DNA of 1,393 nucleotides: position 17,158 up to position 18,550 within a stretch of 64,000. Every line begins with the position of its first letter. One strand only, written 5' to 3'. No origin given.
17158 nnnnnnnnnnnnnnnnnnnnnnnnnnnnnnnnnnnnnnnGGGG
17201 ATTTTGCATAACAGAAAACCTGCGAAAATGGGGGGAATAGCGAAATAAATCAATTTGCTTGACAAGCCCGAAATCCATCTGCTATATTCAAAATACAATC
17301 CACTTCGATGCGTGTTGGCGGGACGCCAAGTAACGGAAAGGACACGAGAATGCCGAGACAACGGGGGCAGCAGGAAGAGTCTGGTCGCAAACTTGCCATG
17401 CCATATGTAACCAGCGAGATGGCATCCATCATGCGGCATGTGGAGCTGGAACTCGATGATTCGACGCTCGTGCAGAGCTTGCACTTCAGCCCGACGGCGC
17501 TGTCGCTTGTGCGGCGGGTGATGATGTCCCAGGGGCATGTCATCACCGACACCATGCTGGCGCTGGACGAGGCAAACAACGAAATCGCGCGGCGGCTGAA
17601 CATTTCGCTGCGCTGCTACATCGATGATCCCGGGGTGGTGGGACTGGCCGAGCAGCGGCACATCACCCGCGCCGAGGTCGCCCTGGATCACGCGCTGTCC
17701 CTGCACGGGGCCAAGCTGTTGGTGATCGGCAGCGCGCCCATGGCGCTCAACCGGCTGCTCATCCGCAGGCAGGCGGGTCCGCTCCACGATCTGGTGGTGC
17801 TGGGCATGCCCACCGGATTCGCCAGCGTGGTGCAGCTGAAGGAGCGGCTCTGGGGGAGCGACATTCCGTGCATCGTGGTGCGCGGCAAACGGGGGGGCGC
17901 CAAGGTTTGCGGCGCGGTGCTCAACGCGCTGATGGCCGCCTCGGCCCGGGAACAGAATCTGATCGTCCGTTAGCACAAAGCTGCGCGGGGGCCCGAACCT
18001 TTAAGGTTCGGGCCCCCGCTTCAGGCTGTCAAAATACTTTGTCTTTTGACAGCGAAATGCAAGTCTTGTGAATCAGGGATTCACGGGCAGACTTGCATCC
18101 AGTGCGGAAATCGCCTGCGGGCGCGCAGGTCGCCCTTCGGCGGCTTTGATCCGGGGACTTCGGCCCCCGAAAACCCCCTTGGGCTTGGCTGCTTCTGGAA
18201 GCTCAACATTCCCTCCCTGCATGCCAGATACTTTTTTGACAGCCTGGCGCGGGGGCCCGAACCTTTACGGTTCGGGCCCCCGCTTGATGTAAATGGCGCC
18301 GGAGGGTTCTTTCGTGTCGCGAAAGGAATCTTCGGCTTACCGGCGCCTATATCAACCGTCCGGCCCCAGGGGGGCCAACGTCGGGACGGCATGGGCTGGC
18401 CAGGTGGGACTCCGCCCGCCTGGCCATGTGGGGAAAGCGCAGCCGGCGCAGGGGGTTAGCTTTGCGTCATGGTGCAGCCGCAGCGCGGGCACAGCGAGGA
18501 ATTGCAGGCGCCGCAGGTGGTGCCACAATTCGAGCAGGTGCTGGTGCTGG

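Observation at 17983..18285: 225-bp TIR-bounded hairpin-rich element flanked by a 39-bp duplication of a complete terminator stem-loop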

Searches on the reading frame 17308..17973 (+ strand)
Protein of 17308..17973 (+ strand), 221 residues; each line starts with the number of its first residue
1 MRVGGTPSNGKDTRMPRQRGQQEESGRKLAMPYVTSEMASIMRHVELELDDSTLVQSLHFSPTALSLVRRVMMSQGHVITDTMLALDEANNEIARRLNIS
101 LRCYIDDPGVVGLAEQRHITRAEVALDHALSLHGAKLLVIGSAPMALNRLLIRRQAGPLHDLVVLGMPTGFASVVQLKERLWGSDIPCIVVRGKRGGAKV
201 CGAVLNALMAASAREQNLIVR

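Call 9: find_encoding_contigs(protein=window:17308-17973:+, flank=10000, max_places=10)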
Protein window:17308-17973:+ (221 aa): no gene with exactly this product is on record in the collection.

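Call 12: search_protein_families(library=pfam, proteins=[window:17308-17973:+])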
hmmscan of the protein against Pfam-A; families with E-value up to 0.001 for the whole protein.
window:17308-17973:+ (221 aa): 1 family
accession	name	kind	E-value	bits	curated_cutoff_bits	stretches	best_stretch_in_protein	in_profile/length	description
PF02570.20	CbiC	-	1.5e-35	123.1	22.5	1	34-210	19-195/196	Precorrin-8X methylmutase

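Call 13: find_homologous_proteins(query=window:17308-17973:+, max_evalue=1e-40)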
Query window:17308-17973:+ (221 aa): 327 proteins with E <= 1e-40 among 774 candidates; the best 120 are listed.
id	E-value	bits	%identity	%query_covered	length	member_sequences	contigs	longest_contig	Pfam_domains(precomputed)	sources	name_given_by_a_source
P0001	9.4e-128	442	100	94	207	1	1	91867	PF02570.21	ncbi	-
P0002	7.0e-83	295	70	91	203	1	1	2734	PF02570.21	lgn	-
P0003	8.0e-83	295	69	91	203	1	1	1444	PF02570.21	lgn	-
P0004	1.8e-79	284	71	87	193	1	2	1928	PF02570.21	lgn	-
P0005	2.4e-77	277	66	91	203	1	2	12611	PF02570.21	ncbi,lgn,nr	ncbi:precorrin-8X methylmutase [Eubacteriales bacterium OttesenSCG-928-N13]|nr:precorrin-8X methylmu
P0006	8.2e-76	272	69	86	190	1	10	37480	PF02570.21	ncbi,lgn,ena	-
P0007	9.3e-76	272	66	91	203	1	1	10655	PF02570.21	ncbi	-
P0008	1.2e-75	271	69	86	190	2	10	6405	PF02570.21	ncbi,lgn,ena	-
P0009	3.5e-75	270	67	91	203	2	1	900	PF02570.21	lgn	-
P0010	5.5e-75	269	63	91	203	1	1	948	PF02570.21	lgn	-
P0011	3.2e-74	267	62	91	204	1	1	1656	PF02570.21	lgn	-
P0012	1.1e-73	265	61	92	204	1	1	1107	PF02570.21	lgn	-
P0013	3.2e-72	260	60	92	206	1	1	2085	PF02570.21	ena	-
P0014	2.6e-71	257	61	92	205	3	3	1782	PF02570.21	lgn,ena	-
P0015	4.4e-71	256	61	92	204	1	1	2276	PF02570.21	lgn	-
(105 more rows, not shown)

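Call 14: find_encoding_contigs(protein=P0001, flank=10000, max_places=5)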
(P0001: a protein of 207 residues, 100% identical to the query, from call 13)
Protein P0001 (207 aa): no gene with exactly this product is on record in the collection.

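Call 51: find_encoding_contigs(protein=P0006, flank=3000, max_places=4)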
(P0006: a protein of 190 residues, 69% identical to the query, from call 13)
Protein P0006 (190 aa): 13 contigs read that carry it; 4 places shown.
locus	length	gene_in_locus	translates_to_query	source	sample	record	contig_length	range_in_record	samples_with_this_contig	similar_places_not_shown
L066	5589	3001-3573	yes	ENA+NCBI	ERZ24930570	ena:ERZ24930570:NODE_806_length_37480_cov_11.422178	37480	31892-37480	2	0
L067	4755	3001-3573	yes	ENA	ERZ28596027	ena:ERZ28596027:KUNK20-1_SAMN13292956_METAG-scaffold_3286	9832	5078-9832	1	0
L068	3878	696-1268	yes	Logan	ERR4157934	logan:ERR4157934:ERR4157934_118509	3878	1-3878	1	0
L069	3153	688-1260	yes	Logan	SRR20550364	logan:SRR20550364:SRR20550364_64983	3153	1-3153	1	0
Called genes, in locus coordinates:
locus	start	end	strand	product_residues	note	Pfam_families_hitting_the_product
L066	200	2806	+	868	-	PF02861:Clp_N, PF23569:NBD_SMAX1 (weak), PF00004:AAA, PF17871:AAA_lid_9, PF00004:AAA, PF07724:AAA_2, PF07728:AAA_5, PF10431:ClpB_D2-small, +12 more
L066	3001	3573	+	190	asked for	PF02570:CbiC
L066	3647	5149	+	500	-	PF02074:Peptidase_M32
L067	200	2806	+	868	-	PF02861:Clp_N, PF23569:NBD_SMAX1 (weak), PF00004:AAA, PF17871:AAA_lid_9, PF00004:AAA, PF07724:AAA_2, PF07728:AAA_5, PF10431:ClpB_D2-small, +12 more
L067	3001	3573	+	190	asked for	PF02570:CbiC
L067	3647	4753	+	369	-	?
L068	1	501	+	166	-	?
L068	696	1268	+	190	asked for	PF02570:CbiC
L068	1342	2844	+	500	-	PF02074:Peptidase_M32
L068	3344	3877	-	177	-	?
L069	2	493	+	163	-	?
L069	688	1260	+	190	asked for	PF02570:CbiC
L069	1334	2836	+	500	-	PF02074:Peptidase_M32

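Call 52: find_encoding_contigs(protein=P0005, flank=3000, max_places=3)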
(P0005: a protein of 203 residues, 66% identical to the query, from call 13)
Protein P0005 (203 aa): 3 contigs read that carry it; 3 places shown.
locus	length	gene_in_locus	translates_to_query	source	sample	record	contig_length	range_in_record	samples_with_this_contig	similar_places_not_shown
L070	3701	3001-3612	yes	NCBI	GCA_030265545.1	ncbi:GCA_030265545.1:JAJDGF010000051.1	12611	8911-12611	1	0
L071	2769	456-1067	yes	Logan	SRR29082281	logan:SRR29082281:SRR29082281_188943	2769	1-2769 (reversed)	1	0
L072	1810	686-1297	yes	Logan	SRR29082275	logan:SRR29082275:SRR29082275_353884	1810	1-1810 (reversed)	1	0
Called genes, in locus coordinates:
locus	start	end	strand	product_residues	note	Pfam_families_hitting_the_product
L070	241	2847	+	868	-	PF02861:Clp_N, PF23569:NBD_SMAX1, PF00004:AAA, PF17871:AAA_lid_9, PF00004:AAA, PF07724:AAA_2, PF07728:AAA_5, PF10431:ClpB_D2-small, +11 more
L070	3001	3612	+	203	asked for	PF02570:CbiC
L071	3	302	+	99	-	?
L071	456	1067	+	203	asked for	PF02570:CbiC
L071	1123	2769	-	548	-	?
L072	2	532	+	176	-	?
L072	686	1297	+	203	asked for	PF02570:CbiC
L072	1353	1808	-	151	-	?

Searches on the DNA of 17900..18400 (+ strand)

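Call 24: search_dna_similar(query=window:17983-18285:+, collection=plasmids, mode=distant, max_evalue=0.01)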
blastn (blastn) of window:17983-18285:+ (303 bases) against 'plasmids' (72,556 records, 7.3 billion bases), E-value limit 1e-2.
No match.

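Call 94: search_rna_families(source=window, start=17900, end=18400, threshold=evalue, max_evalue=1)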
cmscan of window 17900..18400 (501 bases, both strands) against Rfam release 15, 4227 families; matches with E-value up to 1: 3.
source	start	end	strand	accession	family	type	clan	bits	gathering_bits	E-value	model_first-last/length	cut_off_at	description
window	17991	18035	-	RF01821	RsaH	Gene; sRNA;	-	21.9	50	0.34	71-116/123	no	RNA Staph. aureus H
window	17970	18057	-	RF02902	AaHKsRNA22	Gene; sRNA;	-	21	39.8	0.11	1-101/101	no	Aggregatibacter sRNA 22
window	18247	18284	-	RF04198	MIR8670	Gene; miRNA;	-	17.9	150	0.96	1-142/142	no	MIR8670 microRNA precursor family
